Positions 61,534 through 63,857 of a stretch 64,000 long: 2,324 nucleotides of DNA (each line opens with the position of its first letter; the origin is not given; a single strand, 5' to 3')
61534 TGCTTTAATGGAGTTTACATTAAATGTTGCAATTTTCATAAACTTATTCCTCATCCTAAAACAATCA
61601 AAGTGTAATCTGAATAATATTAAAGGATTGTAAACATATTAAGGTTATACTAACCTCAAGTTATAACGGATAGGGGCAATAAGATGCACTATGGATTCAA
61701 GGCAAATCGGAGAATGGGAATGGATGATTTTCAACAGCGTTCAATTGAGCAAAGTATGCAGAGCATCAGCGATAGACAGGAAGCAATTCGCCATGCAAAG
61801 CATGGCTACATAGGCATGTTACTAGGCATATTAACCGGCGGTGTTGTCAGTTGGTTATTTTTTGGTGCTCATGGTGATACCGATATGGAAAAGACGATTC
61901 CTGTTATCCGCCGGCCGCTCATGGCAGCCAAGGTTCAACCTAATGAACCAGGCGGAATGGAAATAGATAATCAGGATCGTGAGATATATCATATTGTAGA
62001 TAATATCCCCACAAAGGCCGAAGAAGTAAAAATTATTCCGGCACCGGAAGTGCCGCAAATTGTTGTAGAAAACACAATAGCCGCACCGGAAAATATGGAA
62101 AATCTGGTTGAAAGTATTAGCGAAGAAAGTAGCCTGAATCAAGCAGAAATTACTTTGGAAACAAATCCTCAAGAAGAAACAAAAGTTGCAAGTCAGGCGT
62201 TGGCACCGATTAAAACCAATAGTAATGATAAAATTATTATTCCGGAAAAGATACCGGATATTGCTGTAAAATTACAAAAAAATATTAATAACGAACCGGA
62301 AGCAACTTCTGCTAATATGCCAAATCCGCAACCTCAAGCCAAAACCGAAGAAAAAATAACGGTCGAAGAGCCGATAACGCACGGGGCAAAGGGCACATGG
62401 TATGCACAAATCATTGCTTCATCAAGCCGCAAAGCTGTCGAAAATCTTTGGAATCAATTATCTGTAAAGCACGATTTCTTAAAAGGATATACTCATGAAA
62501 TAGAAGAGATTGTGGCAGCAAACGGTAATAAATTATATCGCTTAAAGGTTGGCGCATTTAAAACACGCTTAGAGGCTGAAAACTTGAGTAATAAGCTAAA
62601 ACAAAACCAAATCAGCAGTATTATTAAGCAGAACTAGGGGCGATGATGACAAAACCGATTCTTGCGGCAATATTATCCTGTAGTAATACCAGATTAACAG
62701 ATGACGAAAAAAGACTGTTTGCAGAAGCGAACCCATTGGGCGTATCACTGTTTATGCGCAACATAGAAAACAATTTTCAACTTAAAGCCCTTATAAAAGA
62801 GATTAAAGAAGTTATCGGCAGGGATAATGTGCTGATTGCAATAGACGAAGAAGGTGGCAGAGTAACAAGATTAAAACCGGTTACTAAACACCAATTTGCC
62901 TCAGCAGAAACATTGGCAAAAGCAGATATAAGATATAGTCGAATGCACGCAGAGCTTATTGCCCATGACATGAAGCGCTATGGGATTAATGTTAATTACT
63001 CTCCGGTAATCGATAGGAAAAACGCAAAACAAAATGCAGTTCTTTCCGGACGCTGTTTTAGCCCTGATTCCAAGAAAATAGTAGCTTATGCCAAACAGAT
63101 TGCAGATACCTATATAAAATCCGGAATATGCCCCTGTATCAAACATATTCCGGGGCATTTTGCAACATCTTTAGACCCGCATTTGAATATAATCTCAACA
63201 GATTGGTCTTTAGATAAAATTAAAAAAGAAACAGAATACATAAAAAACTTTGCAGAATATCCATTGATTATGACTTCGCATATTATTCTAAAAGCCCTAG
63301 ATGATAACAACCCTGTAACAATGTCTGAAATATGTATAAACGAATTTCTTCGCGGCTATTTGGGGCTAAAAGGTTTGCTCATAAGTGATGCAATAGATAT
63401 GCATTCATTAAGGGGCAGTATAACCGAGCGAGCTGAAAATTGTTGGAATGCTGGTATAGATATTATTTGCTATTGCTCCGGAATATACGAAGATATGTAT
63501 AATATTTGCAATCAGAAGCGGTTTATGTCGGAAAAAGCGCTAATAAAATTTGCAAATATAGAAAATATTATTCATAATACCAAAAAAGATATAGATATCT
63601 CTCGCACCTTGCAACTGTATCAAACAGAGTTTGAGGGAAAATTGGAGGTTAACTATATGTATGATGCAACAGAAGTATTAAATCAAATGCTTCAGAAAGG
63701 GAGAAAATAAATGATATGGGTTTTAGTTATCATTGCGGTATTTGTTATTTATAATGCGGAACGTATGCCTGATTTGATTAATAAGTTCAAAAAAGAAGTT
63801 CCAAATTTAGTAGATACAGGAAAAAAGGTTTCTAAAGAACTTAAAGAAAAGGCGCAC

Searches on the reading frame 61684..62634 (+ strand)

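Call 46: search_protein_families(library=pfam, proteins=[window:61684-62634:+], max_evalue=0.00001)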
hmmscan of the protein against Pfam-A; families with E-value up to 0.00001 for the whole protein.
window:61684-62634:+ (317 aa): 1 family
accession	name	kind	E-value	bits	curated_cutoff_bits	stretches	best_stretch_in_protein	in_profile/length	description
PF05036.18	SPOR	-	4.6e-11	43.3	21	1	235-315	1-75/76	SPOR domain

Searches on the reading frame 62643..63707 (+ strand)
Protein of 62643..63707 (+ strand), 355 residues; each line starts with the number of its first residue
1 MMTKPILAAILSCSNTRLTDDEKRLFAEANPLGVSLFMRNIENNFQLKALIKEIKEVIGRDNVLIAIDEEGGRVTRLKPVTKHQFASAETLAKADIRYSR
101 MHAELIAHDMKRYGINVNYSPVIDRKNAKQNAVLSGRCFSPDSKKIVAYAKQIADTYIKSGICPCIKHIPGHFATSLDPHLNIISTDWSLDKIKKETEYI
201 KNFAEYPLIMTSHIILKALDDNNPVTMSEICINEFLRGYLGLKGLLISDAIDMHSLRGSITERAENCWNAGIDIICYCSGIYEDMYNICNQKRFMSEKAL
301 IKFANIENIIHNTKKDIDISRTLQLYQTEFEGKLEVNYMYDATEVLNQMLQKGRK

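Call 46: search_protein_families(library=pfam, proteins=[window:62643-63707:+], max_evalue=0.00001)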
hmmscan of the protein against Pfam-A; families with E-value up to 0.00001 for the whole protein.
window:62643-63707:+ (355 aa): 1 family
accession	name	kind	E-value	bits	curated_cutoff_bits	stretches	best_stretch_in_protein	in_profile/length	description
PF00933.27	Glyco_hydro_3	-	1e-35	124.1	27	1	17-283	15-287/316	Glycosyl hydrolase family 3 N terminal domain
